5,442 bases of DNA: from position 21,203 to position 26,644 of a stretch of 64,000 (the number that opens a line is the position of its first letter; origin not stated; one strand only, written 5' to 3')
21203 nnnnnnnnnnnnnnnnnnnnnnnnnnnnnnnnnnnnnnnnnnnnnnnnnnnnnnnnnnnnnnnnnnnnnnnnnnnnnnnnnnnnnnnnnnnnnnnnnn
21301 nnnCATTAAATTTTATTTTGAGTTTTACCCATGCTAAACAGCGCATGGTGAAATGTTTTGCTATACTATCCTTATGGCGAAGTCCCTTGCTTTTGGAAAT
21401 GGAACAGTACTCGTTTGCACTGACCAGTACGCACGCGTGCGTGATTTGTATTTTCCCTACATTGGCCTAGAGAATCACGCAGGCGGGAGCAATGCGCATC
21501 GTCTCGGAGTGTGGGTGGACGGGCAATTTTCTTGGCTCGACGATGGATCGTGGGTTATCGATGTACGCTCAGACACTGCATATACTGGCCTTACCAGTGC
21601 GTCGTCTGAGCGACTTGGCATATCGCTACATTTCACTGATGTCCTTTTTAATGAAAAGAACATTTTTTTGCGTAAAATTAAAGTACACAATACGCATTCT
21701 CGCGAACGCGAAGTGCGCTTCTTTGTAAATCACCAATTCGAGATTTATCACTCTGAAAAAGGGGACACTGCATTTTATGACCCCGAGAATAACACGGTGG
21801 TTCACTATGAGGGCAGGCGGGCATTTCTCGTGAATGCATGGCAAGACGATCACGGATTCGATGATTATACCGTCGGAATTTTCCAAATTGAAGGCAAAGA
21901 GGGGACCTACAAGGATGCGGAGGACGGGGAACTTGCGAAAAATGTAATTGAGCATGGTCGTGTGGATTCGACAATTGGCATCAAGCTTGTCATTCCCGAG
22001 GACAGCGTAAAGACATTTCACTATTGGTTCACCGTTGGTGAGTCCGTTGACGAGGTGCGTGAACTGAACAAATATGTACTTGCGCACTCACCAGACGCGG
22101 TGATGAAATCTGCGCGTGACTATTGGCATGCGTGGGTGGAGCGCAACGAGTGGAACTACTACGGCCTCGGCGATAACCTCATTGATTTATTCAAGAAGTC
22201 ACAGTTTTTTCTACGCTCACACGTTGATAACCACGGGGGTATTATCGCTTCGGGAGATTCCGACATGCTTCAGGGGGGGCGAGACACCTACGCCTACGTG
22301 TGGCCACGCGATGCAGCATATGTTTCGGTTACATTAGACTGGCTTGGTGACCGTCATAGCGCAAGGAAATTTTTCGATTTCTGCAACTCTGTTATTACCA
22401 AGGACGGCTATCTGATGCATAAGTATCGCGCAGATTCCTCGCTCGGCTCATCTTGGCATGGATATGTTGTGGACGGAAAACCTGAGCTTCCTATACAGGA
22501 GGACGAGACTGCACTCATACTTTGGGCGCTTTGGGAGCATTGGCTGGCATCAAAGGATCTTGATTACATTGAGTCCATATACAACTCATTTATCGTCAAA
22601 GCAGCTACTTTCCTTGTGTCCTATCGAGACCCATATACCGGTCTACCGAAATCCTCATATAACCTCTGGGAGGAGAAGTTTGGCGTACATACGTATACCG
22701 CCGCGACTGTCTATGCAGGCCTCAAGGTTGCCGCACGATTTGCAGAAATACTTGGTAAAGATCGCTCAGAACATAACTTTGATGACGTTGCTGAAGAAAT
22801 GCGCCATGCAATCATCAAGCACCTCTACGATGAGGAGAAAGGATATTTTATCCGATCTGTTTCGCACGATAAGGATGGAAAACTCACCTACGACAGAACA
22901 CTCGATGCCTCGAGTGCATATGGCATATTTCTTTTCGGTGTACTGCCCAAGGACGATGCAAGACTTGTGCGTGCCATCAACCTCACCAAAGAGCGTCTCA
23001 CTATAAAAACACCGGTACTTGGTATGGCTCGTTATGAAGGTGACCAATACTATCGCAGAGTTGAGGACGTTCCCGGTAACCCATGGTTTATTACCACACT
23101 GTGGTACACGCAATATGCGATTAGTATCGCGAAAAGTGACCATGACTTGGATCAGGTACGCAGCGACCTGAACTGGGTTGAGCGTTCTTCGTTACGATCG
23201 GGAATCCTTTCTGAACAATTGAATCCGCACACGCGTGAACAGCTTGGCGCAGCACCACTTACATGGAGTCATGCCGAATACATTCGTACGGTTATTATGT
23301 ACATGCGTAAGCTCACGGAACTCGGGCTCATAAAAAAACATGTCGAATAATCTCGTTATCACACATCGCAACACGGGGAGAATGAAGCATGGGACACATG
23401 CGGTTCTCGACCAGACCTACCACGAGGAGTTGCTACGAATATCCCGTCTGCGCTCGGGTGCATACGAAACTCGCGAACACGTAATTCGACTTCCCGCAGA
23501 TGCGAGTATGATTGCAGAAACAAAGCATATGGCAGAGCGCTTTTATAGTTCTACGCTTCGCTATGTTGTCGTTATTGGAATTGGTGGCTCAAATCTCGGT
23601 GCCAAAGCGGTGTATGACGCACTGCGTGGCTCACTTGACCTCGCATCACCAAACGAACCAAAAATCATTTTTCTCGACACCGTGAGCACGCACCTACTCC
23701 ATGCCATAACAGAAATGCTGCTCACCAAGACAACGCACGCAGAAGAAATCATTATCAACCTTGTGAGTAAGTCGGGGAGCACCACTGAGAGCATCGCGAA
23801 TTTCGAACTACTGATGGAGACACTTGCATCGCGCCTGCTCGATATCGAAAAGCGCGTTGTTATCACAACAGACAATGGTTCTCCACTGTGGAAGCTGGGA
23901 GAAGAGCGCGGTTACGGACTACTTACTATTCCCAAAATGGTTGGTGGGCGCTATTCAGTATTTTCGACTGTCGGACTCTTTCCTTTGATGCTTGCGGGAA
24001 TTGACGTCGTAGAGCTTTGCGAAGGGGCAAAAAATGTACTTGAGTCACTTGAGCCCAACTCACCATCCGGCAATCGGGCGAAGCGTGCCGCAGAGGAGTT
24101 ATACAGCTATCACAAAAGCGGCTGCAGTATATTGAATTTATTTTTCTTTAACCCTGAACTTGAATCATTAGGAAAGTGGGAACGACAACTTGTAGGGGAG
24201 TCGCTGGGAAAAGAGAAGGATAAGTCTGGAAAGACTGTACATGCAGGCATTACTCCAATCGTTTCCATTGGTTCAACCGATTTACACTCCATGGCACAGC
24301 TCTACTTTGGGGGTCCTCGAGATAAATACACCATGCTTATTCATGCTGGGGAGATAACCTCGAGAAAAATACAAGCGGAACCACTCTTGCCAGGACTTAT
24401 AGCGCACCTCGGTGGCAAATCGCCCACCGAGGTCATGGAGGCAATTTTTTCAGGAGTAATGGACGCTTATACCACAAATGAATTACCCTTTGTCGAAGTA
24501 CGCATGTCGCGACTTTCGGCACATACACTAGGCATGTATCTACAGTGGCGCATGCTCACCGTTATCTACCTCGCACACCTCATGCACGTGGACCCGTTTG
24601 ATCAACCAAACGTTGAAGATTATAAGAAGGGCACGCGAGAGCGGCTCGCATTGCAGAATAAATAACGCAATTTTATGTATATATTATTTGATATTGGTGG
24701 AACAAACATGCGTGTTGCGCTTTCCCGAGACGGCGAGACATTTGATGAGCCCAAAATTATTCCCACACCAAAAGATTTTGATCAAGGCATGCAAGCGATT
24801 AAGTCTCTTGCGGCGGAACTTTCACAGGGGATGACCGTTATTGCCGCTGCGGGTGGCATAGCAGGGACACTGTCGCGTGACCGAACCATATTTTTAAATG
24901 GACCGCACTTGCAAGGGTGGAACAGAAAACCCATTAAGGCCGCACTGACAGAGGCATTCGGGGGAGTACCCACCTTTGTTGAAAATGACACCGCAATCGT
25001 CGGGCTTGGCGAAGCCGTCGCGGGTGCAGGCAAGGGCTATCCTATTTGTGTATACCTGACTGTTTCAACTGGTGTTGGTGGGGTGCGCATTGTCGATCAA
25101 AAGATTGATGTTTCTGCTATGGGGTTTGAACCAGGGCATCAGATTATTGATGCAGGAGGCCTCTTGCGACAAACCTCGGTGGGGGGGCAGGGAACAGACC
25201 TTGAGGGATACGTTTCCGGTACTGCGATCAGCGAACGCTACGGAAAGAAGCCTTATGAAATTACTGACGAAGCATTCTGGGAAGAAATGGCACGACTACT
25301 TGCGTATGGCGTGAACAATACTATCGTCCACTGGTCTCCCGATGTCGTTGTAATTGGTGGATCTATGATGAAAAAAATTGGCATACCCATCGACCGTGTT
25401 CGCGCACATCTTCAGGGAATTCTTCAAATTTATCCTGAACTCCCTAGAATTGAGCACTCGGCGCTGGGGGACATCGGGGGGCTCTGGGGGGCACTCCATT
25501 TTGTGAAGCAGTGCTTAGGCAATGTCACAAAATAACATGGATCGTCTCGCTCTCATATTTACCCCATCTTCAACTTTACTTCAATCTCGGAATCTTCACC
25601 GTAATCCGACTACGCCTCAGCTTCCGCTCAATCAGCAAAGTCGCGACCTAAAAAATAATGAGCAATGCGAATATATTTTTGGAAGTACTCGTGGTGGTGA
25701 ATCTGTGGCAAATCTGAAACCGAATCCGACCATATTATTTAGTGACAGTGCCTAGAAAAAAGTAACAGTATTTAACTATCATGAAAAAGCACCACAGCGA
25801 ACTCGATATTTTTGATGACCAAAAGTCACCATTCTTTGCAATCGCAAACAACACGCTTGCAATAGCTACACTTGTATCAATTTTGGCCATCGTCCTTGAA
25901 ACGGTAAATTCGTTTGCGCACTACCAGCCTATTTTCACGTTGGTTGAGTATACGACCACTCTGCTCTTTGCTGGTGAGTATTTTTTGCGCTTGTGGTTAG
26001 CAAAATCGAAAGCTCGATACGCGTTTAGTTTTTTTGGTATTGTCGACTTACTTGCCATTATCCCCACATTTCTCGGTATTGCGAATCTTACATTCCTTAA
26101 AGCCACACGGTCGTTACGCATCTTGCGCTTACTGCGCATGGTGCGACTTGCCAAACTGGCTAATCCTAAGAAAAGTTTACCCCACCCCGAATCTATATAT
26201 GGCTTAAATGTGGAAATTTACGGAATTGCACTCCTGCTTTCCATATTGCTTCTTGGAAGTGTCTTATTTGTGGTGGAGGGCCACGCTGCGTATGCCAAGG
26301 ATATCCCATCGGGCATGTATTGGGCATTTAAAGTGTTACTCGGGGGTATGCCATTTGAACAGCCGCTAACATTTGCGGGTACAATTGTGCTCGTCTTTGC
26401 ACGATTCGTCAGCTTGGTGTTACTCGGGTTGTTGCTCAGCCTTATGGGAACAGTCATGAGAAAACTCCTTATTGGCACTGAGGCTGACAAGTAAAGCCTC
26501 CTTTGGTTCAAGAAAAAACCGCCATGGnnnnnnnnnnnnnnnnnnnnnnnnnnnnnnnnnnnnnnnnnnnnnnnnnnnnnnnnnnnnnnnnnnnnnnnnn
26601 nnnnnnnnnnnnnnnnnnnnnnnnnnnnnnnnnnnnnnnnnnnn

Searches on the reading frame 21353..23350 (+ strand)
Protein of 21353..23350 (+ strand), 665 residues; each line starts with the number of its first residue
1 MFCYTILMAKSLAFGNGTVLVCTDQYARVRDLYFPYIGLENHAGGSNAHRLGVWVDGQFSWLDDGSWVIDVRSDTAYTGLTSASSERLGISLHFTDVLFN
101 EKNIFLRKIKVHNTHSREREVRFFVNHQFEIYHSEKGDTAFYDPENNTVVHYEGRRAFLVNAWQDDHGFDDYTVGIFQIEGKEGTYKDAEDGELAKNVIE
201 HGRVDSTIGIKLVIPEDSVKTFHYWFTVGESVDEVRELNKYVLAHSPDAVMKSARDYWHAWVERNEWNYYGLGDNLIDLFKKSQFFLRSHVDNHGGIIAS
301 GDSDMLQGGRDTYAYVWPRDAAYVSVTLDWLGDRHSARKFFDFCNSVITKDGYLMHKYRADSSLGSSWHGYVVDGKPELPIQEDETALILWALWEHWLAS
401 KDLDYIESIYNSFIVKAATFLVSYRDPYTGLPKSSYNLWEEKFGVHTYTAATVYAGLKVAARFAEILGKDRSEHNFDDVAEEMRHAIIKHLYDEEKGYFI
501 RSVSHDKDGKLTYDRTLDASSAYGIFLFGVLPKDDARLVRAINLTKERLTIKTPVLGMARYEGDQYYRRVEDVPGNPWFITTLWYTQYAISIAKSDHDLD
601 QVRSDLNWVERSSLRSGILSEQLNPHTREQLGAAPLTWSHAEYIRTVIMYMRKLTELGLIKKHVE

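Call 44: search_protein_families(library=pfam, proteins=[window:21353-23350:+], max_evalue=0.00001)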
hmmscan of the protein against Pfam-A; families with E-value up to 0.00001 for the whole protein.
window:21353-23350:+ (665 aa): 2 families
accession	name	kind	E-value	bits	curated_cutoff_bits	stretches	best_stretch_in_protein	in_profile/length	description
PF00723.27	Glyco_hydro_15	-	1.9e-29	103.3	22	1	294-646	23-425/427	Glycosyl hydrolases family 15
PF22422.2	MGH1-like_GH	-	4.2e-11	43.5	27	0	449-639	175-356/356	Mannosylglycerate hydrolase MGH1-like glycoside hydrolase domain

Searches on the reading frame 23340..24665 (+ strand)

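Call 44: search_protein_families(library=pfam, proteins=[window:23340-24665:+], max_evalue=0.00001)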
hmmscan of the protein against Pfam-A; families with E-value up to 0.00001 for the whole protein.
window:23340-24665:+ (441 aa): 1 family
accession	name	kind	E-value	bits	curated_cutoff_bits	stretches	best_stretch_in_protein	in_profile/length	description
PF00342.24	PGI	-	3.9e-21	75.7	22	1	72-426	95-456/486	Phosphoglucose isomerase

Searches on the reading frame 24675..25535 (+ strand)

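Call 45: search_protein_families(library=pfam, proteins=[window:24675-25535:+], max_evalue=0.00001)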
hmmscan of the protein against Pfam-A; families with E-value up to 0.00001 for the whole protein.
window:24675-25535:+ (286 aa): 1 family
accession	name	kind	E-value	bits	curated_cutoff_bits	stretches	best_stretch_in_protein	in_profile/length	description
PF00480.26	ROK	-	1.4e-35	123.7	22.9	1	5-279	4-293/294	ROK family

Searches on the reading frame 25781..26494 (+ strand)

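Call 45: search_protein_families(library=pfam, proteins=[window:25781-26494:+], max_evalue=0.00001)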
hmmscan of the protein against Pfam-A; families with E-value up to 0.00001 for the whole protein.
window:25781-26494:+ (237 aa): 1 family
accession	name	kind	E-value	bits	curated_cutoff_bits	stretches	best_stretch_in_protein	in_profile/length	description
PF00520.37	Ion_trans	-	3.1e-15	56.5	25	1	25-223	7-230/241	Ion transport protein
